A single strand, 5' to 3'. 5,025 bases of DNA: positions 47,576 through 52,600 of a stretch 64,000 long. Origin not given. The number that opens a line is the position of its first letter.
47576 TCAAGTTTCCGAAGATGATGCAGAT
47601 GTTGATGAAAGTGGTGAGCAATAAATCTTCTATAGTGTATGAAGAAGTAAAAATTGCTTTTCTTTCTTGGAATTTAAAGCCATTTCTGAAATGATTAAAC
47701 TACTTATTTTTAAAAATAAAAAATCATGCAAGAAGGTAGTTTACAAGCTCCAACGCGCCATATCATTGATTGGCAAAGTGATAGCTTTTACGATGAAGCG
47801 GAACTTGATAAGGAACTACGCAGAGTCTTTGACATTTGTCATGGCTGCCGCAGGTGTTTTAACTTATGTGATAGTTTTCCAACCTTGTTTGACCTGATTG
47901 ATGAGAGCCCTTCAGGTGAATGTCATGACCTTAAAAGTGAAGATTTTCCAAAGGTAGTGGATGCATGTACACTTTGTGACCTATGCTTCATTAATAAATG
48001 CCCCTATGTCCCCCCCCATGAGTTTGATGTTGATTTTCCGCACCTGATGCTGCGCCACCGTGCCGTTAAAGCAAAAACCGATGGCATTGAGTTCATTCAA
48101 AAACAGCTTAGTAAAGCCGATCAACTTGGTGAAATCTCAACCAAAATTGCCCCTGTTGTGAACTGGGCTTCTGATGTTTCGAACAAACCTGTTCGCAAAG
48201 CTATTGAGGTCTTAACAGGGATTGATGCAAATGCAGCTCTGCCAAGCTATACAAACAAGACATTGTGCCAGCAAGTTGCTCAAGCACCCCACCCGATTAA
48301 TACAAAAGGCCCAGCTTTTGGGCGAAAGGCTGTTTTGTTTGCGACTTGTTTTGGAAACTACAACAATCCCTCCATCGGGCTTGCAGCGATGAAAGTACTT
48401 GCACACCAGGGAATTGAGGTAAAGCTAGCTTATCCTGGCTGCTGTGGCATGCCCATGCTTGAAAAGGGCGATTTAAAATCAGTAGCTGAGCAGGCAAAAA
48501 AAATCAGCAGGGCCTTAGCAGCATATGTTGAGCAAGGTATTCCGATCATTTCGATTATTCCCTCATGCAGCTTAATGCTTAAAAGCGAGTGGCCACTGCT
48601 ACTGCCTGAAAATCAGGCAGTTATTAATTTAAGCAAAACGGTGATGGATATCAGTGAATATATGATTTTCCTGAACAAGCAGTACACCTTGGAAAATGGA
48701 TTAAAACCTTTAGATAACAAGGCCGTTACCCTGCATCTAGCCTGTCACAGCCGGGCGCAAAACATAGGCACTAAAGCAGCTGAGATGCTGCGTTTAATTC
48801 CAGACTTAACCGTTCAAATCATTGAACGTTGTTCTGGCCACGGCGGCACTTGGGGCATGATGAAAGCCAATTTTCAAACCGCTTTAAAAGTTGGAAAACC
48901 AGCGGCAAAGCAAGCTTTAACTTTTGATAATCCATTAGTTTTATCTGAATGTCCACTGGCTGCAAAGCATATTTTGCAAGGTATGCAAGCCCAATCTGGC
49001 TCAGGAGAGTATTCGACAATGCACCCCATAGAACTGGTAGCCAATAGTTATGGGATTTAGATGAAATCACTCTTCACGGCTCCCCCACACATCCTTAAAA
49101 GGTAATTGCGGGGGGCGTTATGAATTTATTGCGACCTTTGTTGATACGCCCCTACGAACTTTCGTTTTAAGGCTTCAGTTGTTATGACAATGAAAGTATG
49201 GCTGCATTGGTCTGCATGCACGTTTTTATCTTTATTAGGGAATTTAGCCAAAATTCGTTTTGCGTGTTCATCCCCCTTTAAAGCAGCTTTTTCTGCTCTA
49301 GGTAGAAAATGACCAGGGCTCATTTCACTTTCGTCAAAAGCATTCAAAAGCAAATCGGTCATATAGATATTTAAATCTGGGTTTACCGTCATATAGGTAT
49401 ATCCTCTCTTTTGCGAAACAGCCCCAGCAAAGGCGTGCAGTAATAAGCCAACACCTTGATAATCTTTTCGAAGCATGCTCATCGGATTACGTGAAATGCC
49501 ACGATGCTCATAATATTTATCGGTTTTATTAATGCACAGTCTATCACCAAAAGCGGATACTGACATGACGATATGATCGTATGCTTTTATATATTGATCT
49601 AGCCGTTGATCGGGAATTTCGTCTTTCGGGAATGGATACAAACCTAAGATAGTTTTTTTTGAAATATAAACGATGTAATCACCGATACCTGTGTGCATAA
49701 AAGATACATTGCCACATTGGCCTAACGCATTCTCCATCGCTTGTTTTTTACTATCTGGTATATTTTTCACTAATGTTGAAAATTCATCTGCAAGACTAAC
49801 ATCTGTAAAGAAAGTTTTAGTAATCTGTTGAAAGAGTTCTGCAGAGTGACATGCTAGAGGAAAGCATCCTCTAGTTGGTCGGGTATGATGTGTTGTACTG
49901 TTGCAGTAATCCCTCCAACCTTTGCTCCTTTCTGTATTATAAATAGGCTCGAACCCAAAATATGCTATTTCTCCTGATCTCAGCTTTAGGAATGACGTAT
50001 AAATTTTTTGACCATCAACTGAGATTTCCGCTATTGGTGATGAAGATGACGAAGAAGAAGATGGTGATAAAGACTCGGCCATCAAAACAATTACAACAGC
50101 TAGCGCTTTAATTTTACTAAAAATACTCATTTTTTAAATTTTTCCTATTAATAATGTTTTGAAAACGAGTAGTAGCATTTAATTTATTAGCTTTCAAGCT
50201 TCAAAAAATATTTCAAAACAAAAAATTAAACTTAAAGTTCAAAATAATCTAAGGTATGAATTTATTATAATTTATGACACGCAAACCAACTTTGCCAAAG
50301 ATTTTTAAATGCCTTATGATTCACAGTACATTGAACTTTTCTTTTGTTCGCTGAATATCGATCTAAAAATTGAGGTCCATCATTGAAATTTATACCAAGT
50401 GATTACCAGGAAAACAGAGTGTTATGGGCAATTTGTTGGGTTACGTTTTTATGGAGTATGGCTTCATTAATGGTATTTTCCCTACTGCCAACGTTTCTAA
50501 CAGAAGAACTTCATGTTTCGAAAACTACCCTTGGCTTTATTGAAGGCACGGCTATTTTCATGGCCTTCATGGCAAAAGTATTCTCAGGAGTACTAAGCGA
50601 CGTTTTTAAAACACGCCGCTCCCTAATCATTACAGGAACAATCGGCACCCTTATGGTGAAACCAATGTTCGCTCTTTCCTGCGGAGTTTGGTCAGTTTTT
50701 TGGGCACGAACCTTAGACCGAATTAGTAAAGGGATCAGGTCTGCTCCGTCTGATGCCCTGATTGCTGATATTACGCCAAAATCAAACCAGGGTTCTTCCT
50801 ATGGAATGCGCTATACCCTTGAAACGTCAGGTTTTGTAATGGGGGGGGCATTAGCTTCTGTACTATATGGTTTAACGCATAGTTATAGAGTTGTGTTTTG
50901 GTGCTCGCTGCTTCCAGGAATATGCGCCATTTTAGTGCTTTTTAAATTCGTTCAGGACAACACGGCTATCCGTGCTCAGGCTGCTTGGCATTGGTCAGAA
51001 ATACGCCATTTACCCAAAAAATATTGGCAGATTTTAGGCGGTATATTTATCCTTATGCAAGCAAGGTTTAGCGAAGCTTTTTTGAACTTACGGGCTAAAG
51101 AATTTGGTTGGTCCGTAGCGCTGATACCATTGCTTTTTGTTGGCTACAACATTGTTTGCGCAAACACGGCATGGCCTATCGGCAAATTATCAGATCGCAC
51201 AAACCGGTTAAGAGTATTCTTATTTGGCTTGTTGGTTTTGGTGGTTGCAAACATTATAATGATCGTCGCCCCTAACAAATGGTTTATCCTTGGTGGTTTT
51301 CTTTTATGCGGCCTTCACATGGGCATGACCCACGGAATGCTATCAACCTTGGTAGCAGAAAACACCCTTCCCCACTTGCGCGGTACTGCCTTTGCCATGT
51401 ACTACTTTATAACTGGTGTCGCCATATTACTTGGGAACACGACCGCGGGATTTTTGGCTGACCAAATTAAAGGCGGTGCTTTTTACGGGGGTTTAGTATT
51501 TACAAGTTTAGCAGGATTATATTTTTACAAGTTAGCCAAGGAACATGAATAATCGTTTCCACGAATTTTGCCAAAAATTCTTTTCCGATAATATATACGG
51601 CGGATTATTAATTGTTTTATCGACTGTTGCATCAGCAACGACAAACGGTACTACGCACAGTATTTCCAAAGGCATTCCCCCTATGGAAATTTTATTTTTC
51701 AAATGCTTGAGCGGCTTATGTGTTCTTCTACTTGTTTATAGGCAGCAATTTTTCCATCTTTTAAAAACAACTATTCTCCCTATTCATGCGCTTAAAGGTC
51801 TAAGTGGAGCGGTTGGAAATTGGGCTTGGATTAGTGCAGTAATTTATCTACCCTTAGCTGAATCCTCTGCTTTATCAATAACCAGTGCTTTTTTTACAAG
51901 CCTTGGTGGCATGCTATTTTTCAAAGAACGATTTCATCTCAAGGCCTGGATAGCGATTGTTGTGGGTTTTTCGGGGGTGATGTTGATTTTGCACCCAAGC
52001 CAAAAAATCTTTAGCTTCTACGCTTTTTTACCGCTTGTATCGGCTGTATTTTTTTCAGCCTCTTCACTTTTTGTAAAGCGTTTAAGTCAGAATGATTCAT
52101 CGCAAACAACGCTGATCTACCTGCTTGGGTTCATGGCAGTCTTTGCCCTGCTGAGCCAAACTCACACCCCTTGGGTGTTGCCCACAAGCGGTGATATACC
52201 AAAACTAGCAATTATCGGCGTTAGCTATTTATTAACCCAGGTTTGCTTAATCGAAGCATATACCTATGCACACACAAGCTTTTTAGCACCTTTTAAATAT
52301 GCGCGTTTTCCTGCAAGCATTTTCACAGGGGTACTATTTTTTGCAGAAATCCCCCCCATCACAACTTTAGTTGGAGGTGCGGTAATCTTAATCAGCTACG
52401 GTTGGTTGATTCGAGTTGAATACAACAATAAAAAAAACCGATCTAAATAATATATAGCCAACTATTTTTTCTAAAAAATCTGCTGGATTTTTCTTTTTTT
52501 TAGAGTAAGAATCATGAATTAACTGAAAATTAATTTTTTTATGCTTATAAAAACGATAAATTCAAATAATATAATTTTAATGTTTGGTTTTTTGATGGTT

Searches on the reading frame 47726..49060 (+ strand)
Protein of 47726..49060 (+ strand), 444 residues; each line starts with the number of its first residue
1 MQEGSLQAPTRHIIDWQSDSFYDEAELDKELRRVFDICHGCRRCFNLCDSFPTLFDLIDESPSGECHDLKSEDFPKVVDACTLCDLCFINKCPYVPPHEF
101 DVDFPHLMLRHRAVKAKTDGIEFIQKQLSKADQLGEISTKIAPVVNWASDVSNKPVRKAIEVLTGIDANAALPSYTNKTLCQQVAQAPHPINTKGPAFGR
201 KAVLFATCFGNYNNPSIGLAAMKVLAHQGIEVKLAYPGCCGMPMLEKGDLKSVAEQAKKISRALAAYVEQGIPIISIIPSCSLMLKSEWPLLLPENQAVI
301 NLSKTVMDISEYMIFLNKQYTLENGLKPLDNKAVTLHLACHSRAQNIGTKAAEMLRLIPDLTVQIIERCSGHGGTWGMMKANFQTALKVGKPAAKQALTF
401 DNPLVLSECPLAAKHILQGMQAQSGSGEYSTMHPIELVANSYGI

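Call 17: search_protein_families(library=ncbifam, proteins=[window:47726-49060:+], max_evalue=0.00001)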
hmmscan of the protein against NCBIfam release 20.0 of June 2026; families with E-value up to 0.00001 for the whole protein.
window:47726-49060:+ (444 aa): 8 families
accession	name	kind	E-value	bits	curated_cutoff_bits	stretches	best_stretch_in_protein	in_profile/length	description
NF008369.0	PRK11168.1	equivalog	1.3e-61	208.7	278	1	72-442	51-399/401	anaerobic glycerol-3-phosphate dehydrogenase subunit C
TIGR03379.1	glycerol3P_GlpC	equivalog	2.7e-42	144.9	279.9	1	34-440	3-394/397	anaerobic glycerol-3-phosphate dehydrogenase subunit GlpC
NF045670.1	quin_L_LdhH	equivalog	7e-27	94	800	1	72-425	347-694/706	L-lactate dehydrogenase (quinone) large subunit LdhH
NF004898.0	PRK06259.1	equivalog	1.8e-19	69.8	385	1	199-438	261-484/488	fumarate reductase (CoM/CoB) subunit TfrB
NF008434.0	PRK11274.1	equivalog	1.8e-09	37.1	333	1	165-394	136-368/409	glycolate oxidase subunit GlcF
TIGR02484.1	CitB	equivalog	1.6e-08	34.1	246.6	1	29-114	7-82/372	tricarballylate utilization 4Fe-4S protein TcuB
NF011607.0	PRK15033.1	subfamily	2.2e-08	33.5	524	1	25-113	22-100/389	tricarballylate utilization 4Fe-4S protein TcuB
NF049975.1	2HglutDHaseYdiJ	equivalog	6.9e-08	30.7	1350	1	134-392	718-974/1018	D-2-hydroxyglutarate dehydrogenase YdiJ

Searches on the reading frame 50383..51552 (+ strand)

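Call 63: search_protein_families(library=pfam, proteins=[window:50383-51552:+], max_evalue=0.0001)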
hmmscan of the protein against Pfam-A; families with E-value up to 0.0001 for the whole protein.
window:50383-51552:+ (389 aa): 3 families
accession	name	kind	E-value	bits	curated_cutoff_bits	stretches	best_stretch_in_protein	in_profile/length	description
PF07690.21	MFS_1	-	3.5e-38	131.9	33.4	2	18-227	2-217/347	Major Facilitator Superfamily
PF00083.30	Sugar_tr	-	8.6e-14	51.7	22.3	1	220-358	20-161/452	Sugar (and other) transporter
PF01306.25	LacY_symp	-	6.4e-06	25.7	24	1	11-198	6-198/413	LacY proton/sugar symporter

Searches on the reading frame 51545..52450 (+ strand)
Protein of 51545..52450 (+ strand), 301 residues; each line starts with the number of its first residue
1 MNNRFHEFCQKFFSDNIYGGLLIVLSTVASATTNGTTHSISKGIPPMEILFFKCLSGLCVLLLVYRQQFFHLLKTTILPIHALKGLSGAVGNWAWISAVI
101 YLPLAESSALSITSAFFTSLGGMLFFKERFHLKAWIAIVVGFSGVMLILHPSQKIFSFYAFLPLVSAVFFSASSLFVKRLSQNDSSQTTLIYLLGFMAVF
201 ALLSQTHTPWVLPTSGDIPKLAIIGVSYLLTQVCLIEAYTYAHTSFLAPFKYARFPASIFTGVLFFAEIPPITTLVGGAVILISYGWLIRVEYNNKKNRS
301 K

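Call 63: search_protein_families(library=pfam, proteins=[window:51545-52450:+], max_evalue=0.0001)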
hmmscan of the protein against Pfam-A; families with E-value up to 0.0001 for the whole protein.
window:51545-52450:+ (301 aa): 1 family
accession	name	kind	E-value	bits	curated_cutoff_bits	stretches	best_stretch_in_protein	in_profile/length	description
PF00892.27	EamA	-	2e-19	70.7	28.2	2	19-149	3-134/135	EamA-like transporter family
